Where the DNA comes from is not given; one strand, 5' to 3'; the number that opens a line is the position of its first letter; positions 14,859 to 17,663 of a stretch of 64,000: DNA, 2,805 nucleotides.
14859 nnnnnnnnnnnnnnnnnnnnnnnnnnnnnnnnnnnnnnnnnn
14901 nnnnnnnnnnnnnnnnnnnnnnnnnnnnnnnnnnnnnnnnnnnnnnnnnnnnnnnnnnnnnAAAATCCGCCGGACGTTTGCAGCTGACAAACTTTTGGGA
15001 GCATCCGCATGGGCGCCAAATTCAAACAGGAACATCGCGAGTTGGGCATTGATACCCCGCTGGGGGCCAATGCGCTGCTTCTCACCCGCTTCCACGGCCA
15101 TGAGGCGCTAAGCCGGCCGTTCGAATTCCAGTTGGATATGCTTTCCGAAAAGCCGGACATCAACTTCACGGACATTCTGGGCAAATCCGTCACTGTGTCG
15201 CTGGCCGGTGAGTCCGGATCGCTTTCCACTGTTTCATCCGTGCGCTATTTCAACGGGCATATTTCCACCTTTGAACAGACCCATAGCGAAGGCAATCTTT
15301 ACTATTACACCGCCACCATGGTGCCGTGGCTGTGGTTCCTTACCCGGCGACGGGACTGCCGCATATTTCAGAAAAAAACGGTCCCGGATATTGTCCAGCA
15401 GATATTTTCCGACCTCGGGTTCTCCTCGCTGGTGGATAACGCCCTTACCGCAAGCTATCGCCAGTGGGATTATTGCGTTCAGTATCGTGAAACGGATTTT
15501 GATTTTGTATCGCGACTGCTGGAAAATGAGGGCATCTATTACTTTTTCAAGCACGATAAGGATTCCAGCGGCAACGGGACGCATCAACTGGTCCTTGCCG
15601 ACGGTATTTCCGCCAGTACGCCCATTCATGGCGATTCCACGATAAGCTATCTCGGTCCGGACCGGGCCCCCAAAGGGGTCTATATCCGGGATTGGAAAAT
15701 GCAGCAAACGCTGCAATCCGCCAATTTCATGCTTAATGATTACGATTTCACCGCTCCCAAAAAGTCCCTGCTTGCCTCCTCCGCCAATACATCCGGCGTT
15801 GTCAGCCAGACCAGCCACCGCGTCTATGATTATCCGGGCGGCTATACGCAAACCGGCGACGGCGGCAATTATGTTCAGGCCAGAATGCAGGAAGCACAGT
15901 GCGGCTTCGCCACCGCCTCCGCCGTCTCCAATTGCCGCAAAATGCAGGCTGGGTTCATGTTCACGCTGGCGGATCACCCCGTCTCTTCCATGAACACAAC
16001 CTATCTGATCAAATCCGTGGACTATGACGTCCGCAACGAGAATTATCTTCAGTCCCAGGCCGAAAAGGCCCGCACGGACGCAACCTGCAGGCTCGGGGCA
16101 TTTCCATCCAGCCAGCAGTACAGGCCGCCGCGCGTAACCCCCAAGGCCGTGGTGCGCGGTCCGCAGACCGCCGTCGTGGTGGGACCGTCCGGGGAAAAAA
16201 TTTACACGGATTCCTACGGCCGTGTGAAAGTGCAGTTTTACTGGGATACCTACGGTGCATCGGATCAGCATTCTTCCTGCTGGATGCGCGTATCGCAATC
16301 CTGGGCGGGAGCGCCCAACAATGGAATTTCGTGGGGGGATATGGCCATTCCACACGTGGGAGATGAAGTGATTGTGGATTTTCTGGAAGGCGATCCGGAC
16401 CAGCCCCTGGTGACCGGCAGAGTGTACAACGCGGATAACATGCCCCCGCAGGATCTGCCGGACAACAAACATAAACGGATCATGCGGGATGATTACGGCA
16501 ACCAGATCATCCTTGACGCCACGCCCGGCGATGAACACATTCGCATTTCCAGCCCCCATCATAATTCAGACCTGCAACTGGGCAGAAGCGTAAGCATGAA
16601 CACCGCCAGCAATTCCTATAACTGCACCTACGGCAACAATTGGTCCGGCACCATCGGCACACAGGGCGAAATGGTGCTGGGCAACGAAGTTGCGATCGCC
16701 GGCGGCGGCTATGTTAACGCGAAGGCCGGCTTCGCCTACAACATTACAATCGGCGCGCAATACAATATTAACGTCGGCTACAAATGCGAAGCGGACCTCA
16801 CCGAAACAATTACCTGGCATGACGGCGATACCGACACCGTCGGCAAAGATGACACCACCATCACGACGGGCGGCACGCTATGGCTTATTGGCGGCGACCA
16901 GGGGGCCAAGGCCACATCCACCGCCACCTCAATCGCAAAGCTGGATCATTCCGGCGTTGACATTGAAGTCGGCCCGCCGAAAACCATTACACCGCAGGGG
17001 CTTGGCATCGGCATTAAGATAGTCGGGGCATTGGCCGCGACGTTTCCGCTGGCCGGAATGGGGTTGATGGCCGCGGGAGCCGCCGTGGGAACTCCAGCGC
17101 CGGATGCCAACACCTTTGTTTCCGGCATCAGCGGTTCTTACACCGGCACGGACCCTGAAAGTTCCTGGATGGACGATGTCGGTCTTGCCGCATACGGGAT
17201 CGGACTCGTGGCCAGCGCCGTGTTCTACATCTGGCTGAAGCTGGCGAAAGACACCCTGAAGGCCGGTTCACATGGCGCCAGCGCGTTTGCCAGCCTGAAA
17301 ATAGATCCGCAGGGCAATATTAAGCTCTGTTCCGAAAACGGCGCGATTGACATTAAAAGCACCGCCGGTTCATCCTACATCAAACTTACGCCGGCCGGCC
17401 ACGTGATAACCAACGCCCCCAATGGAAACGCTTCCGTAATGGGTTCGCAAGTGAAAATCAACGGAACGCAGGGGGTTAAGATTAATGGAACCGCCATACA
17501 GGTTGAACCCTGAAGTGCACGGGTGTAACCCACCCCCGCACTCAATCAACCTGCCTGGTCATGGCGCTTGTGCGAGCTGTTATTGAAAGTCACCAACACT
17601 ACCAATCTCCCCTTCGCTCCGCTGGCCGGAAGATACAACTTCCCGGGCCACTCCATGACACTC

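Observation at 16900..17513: VgrG C-terminal tail with two predicted hydrophobic helices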

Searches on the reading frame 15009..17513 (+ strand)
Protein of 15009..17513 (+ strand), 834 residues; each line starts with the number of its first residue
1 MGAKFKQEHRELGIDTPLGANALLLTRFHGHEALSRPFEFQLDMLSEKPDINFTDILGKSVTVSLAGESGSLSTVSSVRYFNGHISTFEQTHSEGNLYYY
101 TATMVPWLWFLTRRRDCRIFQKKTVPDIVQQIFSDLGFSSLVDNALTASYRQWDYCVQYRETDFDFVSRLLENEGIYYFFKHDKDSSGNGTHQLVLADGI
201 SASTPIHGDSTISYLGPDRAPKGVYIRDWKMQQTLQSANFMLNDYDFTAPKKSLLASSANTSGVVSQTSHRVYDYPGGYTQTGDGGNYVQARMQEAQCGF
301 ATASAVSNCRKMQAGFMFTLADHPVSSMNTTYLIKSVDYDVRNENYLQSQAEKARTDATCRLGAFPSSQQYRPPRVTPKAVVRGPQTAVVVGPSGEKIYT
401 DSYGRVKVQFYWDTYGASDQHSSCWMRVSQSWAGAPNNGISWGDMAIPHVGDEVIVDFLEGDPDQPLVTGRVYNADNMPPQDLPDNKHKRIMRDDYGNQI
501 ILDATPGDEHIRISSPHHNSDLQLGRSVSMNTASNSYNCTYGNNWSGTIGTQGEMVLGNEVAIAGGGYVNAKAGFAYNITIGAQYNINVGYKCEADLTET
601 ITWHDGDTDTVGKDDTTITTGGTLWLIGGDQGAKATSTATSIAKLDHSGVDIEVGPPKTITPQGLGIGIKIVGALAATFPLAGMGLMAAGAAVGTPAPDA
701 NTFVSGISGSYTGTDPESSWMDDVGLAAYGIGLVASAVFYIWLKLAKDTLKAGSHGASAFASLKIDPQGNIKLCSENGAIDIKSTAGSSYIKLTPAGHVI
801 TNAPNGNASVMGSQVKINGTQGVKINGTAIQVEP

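Call 3: search_protein_families(library=pfam, proteins=[window:15009-17513:+], max_evalue=0.01)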
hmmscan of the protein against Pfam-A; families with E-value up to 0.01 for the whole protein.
window:15009-17513:+ (834 aa): 4 families
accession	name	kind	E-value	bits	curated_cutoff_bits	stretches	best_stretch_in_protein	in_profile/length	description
PF05954.17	Phage_GPD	-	2.2e-96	323.1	30.1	1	31-343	1-303/305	Phage tail baseplate hub (GPD)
PF04717.18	Phage_base_V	-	3.3e-11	43.8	23.8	1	401-473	12-75/75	Type VI secretion system/phage-baseplate injector OB domain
PF13296.11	T6SS_Vgr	-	0.0011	19.5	22.4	1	496-532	7-43/108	Putative type VI secretion system Rhs element Vgr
PF20093.5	DUF6484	-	0.0023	19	27.6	1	449-472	38-61/61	Domain of unknown function (DUF6484)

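Call 6: search_solved_structures(query=window:15009-17513:+, max_evalue=0.001)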
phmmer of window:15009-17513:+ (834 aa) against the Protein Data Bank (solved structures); distinct sequences matched with E-value up to 0.001: 16.
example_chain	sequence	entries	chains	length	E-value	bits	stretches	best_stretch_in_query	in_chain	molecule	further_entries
28yn_A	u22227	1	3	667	1.1e-124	420.5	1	10-630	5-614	Type VI secretion system spike protein VgrG1a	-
4mtk_A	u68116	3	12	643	1.1e-124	420.5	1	10-629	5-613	VgrG1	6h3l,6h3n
4uhv_A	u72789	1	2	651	1.2e-124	420.5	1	10-630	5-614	VGRG1, VALINE-GLYCINE REPEAT PROTEIN G1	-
7q5p_A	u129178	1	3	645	2.9e-124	419.2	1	5-630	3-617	Type VI secretion protein VgrG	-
8qja_A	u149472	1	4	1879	6.3e-106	358.5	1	10-598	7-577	Putative type VI secretion system YD repeat-containing Rhs element Vgr protein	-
9mlp_A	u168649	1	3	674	4.2e-81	276.4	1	35-627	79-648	Cytoplasmic protein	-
6sjl_A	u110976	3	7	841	5.9e-25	90.7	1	14-531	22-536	Putative type VI secretion protein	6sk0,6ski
2p5z_X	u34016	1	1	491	1.1e-19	73.2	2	25-183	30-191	Type VI secretion system component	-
9jg8_G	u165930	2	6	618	1.3e-11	46.6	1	402-500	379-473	Type VI secretion system spike protein VgrG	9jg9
8gra_I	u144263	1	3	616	9.4e-11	43.7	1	402-525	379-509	Type VI secretion system spike protein VgrG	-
9gtr_q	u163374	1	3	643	1.8e-09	39.4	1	403-594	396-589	Gp5/Type VI secretion system Vgr protein OB-fold domain-containing protein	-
9rce_F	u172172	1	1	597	1.2e-07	33.4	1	351-538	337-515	Type VI secretion system tip protein VgrG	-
6j0m_A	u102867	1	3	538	1.4e-06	29.9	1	436-534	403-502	Pvc8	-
9qgm_8A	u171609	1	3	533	1.7e-06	29.6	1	442-536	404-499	Photorhabdus luminescens subsp. laumondii TTO1 complete genome segment 6/17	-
7aef_q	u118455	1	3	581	5e-05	24.8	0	425-503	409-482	Phosphoserine phosphatase SerB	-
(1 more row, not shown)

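Call 25: find_related_loci(query=window:15009-17513:+, collection=genome_contigs, flank=10000)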
Query window:15009-17513:+ (834 aa) in genome_contigs; peptide patterns used: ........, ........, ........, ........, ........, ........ (x = any residue, [..] = any of these).
45 stretches matched a pattern; 30 encode a relative of the query (tblastn E <= 1e-3); 30 distinct loci.
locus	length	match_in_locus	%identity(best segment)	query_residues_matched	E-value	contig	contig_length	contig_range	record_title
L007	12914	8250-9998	44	7-590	1e-149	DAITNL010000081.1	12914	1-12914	MAG TPA_asm: Candidatus Competibacteraceae bacterium isolate CTOTU14315 NODE_103_length_12914_cov_3.474609, whole genome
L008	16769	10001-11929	40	7-624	4e-145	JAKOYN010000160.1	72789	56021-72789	MAG: Pseudomonadota bacterium isolate USOA5_maxbin.083 k201_584192, whole genome shotgun sequence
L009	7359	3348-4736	47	7-487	6e-142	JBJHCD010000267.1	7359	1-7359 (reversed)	MAG: Pirellulaceae bacterium isolate SF2967_J5348.metabat2_refined.036_sub NODE_9827_length_7359_cov_1.079646, whole gen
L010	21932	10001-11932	39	5-648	1e-137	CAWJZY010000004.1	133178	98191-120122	MAG: uncultured Acidobacteriota bacterium isolate MFD03399.bin.1.33 genome assembly, contig: contig_41783, whole genome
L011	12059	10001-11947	39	7-693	1e-137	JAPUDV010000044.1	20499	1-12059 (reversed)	MAG: Candidatus Competibacteraceae bacterium isolate labscale reactor_MAG8 NODE_1885_length_20499_cov_15.202455, whole g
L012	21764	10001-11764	40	7-601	2e-136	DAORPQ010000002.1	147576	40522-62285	MAG TPA_asm: Candidatus Competibacter sp. isolate AMR_MDS_5391 NODE_3_length_147576_cov_36.227927, whole genome shotgun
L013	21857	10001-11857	37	7-627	1e-128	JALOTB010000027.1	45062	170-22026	MAG: Chromatiaceae bacterium isolate Prado222 scaffold_837, whole genome shotgun sequence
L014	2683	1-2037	37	152-832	1e-133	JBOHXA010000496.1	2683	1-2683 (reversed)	MAG: Limisphaerales bacterium isolate TC-S_maxbin2.bin.522_sub k127_2874058, whole genome shotgun sequence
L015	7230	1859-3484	40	7-560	6e-124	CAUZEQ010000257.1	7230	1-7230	MAG: Planctomycetota bacterium isolate CB11b_AW.61 genome assembly, contig: Ga0310124_10007088, whole genome shotgun seq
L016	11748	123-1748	40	7-560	8e-124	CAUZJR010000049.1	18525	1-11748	MAG: Planctomycetota bacterium isolate CB11b_Tmax.40 genome assembly, contig: Ga0310125_10000495, whole genome shotgun s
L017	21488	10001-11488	41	16-524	3e-121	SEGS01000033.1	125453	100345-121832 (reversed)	MAG: Variovorax sp. isolate PMG_217 scaffold_1438, whole genome shotgun sequence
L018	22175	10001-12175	34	9-700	3e-120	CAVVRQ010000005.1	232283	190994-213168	MAG: uncultured beta proteobacterium isolate MFD02832.bin.1.133 genome assembly, contig: contig_16848, whole genome shot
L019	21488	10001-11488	40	16-524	2e-116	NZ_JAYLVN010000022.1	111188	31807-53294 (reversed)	Variovorax sp. H27-G14 NODE_22_length_111188_cov_26.820531, whole genome shotgun sequence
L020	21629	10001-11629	38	10-563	3e-114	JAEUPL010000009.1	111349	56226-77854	MAG: Burkholderiales bacterium isolate new MAG-224 k141_1550540, whole genome shotgun sequence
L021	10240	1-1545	39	34-560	4e-113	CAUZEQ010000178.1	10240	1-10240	MAG: Planctomycetota bacterium isolate CB11b_AW.61 genome assembly, contig: Ga0310124_10003689, whole genome shotgun seq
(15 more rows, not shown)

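Call 52: find_homologous_proteins(query=window:15009-17510:+, max_evalue=1e-20)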
Query window:15009-17510:+ (834 aa): 8000 proteins with E <= 1e-20 among 8000 candidates; the best 120 are listed.
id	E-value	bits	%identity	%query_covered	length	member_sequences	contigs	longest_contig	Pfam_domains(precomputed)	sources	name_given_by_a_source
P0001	0.0e+0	1921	100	100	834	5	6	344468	PF04717.19,PF05954.18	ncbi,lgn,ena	-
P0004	0.0e+0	1533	78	100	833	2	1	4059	PF04717.19,PF05954.18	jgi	jgi:type VI secretion system secreted protein VgrG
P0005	0.0e+0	1520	78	100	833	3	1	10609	PF04717.19,PF05954.18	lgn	-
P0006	0.0e+0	1258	66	100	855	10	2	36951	PF04717.19,PF05954.18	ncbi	-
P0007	0.0e+0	1240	64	100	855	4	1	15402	PF04717.19,PF05954.18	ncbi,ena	-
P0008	0.0e+0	1078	62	94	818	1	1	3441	PF04717.19,PF05954.18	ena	-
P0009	0.0e+0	1074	67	86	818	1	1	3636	PF04717.19,PF05954.18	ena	-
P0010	0.0e+0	1012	68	78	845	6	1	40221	PF04717.19,PF05954.18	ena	-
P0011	2.9e-297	1006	58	100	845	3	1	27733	PF04717.19,PF05954.18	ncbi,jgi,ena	jgi:type VI secretion system secreted protein VgrG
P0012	1.9e-296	1004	57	100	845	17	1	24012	PF04717.19,PF05954.18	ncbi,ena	-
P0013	2.0e-293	994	59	94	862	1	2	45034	PF04717.19,PF05954.18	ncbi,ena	-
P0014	3.5e-290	983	65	81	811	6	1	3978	PF04717.19,PF05954.18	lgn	-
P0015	1.9e-230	785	65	63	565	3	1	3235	PF04717.19,PF05954.18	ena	-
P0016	7.2e-213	727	66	60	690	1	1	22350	PF04717.19,PF05954.18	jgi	jgi:type VI secretion system VgrG family protein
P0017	3.4e-176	606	39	100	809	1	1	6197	PF04717.19,PF05954.18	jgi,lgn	jgi:type VI secretion system secreted protein VgrG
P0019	5.2e-172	592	38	100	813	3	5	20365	PF04717.19,PF05954.18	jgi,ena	jgi:type VI secretion system secreted protein VgrG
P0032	9.2e-165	568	41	86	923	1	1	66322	PF04717.19,PF05954.18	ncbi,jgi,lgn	ncbi:MAG TPA: type VI secretion system tip protein TssI/VgrG [Lacunisphaera sp.]|jgi:type VI secreti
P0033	9.9e-165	568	40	95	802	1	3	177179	PF04717.19,PF05954.18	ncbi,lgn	-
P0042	5.6e-158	546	42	78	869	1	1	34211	PF04717.19,PF05954.18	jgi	jgi:type VI secretion system secreted protein VgrG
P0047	3.1e-154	533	42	72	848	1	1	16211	PF04717.19,PF05954.18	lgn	-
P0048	3.3e-153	530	45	74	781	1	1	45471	PF04717.19,PF20093.6,PF05954.18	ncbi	-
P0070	3.1e-148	513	43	72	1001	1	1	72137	PF04717.19,PF05954.18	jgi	-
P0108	6.3e-145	503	42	70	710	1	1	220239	PF04717.19,PF22178.4,PF05954.18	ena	-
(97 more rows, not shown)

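Call 59: find_encoding_contigs(protein=P0032, flank=10000, max_places=1)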
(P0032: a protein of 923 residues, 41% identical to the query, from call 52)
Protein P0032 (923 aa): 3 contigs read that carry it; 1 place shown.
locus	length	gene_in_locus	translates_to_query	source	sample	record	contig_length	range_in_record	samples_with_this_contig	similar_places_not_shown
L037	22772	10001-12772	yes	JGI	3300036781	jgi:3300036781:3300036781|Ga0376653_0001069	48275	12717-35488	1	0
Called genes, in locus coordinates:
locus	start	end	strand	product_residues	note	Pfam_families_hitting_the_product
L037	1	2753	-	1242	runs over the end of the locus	PF07715:Plug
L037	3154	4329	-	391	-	PF13377:Peripla_BP_3, PF12833:HTH_18, PF00165:HTH_AraC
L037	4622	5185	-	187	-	PF01264:Chorismate_synt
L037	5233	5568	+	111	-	-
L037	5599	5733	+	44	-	-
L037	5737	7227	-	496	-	PF02661:Fic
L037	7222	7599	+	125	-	-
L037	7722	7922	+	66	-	-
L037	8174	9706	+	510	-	PF13489:Methyltransf_23, PF08241:Methyltransf_11, PF08242:Methyltransf_12, PF13649:Methyltransf_25, PF13847:Methyltransf_31, PF10119:MethyTransf_Reg, PF21782:WHD_PKMT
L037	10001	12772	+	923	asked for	PF05954:Phage_GPD, PF04717:Phage_base_V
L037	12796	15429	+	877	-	PF09937:DUF2169, PF00805:Pentapeptide, PF13599:Pentapeptide_4 (weak), PF00805:Pentapeptide, PF13599:Pentapeptide_4 (weak), PF00805:Pentapeptide, PF13599:Pentapeptide_4 (weak), PF00805:Pentapeptide (weak), +2 more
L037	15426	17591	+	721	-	-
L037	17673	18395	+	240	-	PF12059:DUF3540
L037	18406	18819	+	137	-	PF13665:Tox-PAAR-like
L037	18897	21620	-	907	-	PF02861:Clp_N (weak), PF13191:AAA_16 (weak), PF23569:NBD_SMAX1 (weak), PF00004:AAA, PF17871:AAA_lid_9, PF07724:AAA_2, PF07728:AAA_5, PF10431:ClpB_D2-small, +6 more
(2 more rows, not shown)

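Call 60: find_encoding_contigs(protein=P0033, flank=10000, max_places=1)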
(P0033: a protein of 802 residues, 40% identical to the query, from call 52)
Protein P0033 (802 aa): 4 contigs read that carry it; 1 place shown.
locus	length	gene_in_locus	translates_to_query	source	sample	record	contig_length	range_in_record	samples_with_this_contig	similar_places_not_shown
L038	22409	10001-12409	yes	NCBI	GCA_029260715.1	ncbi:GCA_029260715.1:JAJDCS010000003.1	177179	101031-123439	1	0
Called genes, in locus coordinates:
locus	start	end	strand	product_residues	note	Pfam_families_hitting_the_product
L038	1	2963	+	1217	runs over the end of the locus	-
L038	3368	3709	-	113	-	PF01740:STAS, PF13466:STAS_2 (weak)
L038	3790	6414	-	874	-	PF00521:DNA_topoisoIV, PF03989:DNA_gyraseA_C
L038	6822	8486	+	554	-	PF07719:TPR_2 (faint), PF14559:TPR_19 (faint)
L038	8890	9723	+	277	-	-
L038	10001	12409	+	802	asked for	PF05954:Phage_GPD, PF04717:Phage_base_V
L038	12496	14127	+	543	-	PF09937:DUF2169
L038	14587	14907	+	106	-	PF00829:Ribosomal_L21p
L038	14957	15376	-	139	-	PF01894:YjbQ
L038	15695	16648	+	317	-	PF03372:Exo_endo_phos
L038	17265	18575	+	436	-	PF13229:Beta_helix, PF05048:NosD, PF13229:Beta_helix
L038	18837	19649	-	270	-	PF00583:Acetyltransf_1 (weak)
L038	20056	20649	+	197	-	PF00440:TetR_N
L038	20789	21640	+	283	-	-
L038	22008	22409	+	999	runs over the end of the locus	-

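Call 61: find_encoding_contigs(protein=P0042, flank=8000, max_places=1)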
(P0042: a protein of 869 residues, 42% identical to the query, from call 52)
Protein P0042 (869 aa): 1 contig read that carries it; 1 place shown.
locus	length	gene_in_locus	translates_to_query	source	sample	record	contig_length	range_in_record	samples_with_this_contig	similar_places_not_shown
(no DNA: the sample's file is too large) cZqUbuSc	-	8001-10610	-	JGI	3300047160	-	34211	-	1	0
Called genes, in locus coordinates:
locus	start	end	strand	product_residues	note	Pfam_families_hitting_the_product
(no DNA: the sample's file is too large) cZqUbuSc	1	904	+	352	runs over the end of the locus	PF01612:DNA_pol_A_exo1, PF00570:HRDC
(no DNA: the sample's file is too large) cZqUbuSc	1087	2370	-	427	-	PF17785:PUA_3, PF10672:Methyltrans_SAM, PF03602:Cons_hypoth95, PF05175:MTS (weak), PF13847:Methyltransf_31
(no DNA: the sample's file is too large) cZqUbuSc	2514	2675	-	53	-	-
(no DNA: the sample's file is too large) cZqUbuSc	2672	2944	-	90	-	-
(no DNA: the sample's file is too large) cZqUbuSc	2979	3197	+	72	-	-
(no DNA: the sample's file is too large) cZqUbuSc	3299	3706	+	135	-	PF06296:RelE (weak)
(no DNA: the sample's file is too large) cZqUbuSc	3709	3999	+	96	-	PF13560:HTH_31 (weak), PF15731:MqsA_antitoxin, PF20432:Xre-like-HTH (weak), PF01381:HTH_3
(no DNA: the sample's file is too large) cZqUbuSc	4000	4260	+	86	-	-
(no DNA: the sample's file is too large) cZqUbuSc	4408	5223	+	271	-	PF01209:Ubie_methyltran, PF02527:GidB (weak), PF01135:PCMT, PF13489:Methyltransf_23, PF13847:Methyltransf_31, PF08241:Methyltransf_11, PF08242:Methyltransf_12, PF13649:Methyltransf_25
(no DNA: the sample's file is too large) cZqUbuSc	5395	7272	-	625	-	PF13520:AA_permease_2, PF00582:Usp (weak)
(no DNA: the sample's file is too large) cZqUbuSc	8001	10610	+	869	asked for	PF05954:Phage_GPD, PF04717:Phage_base_V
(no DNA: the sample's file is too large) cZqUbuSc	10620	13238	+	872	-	PF09937:DUF2169, PF00805:Pentapeptide, PF00805:Pentapeptide, PF13599:Pentapeptide_4 (weak), PF00805:Pentapeptide, PF00805:Pentapeptide, PF13599:Pentapeptide_4, PF00805:Pentapeptide, +3 more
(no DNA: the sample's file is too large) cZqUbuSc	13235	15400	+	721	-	-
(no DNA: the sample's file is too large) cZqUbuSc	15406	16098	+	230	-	PF12059:DUF3540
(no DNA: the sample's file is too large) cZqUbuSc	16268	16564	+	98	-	PF13665:Tox-PAAR-like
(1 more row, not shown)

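Call 62: find_encoding_contigs(protein=P0048, flank=8000, max_places=1)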
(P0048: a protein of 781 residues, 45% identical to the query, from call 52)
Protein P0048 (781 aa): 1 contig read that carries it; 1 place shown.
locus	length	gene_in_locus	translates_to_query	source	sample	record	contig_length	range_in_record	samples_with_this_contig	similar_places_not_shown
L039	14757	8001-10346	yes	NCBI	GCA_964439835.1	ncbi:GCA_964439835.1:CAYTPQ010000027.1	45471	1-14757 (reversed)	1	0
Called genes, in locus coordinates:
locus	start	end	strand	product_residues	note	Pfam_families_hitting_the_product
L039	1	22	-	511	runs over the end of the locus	PF05591:T6SS_VipA, PF05943:VipB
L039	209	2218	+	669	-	PF05954:Phage_GPD, PF04717:Phage_base_V, PF22178:Gp5_trimer_C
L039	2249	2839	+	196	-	PF22011:DUF6931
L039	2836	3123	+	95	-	PF05488:PAAR_motif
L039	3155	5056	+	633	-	PF00069:Pkinase, PF07714:PK_Tyr_Ser-Thr, PF03109:ABC1 (weak)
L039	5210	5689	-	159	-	PF05638:T6SS_HCP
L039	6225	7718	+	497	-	PF23186:DUF7059, PF05175:MTS, PF06325:PrmA, PF02475:TRM5-TYW2_MTfase (weak), PF13649:Methyltransf_25, PF13847:Methyltransf_31, PF25004:DUF7782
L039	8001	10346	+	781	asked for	PF05954:Phage_GPD, PF04717:Phage_base_V, PF20093:DUF6484 (faint)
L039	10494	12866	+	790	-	PF09937:DUF2169, PF00805:Pentapeptide, PF13576:Pentapeptide_3 (faint), PF00805:Pentapeptide, PF13599:Pentapeptide_4, PF00805:Pentapeptide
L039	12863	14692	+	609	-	-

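Call 63: find_encoding_contigs(protein=P0108, flank=8000, max_places=1)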
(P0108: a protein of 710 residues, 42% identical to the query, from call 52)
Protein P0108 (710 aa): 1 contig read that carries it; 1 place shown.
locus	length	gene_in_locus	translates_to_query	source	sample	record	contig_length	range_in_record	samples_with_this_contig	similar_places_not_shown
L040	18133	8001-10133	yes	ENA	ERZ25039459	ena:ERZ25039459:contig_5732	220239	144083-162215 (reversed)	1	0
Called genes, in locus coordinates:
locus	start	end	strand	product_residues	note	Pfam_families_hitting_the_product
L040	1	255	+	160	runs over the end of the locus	PF05638:T6SS_HCP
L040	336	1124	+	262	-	PF07024:ImpE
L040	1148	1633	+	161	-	PF04965:GPW_gp25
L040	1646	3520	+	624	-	PF05947:T6SS_TssF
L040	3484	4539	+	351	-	PF06996:T6SS_TssG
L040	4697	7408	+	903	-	PF02861:Clp_N, PF13191:AAA_16 (weak), PF23569:NBD_SMAX1 (weak), PF00004:AAA, PF17871:AAA_lid_9, PF07724:AAA_2, PF07728:AAA_5, PF10431:ClpB_D2-small, +6 more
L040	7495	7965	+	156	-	PF12790:T6SS-SciN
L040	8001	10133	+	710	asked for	PF05954:Phage_GPD, PF04717:Phage_base_V, PF22178:Gp5_trimer_C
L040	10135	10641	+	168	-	PF20093:DUF6484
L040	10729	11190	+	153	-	PF13665:Tox-PAAR-like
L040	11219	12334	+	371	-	-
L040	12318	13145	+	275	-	PF14412:AHH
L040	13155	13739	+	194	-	PF07791:Imm11 (weak)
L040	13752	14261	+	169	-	-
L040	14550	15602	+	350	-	PF09937:DUF2169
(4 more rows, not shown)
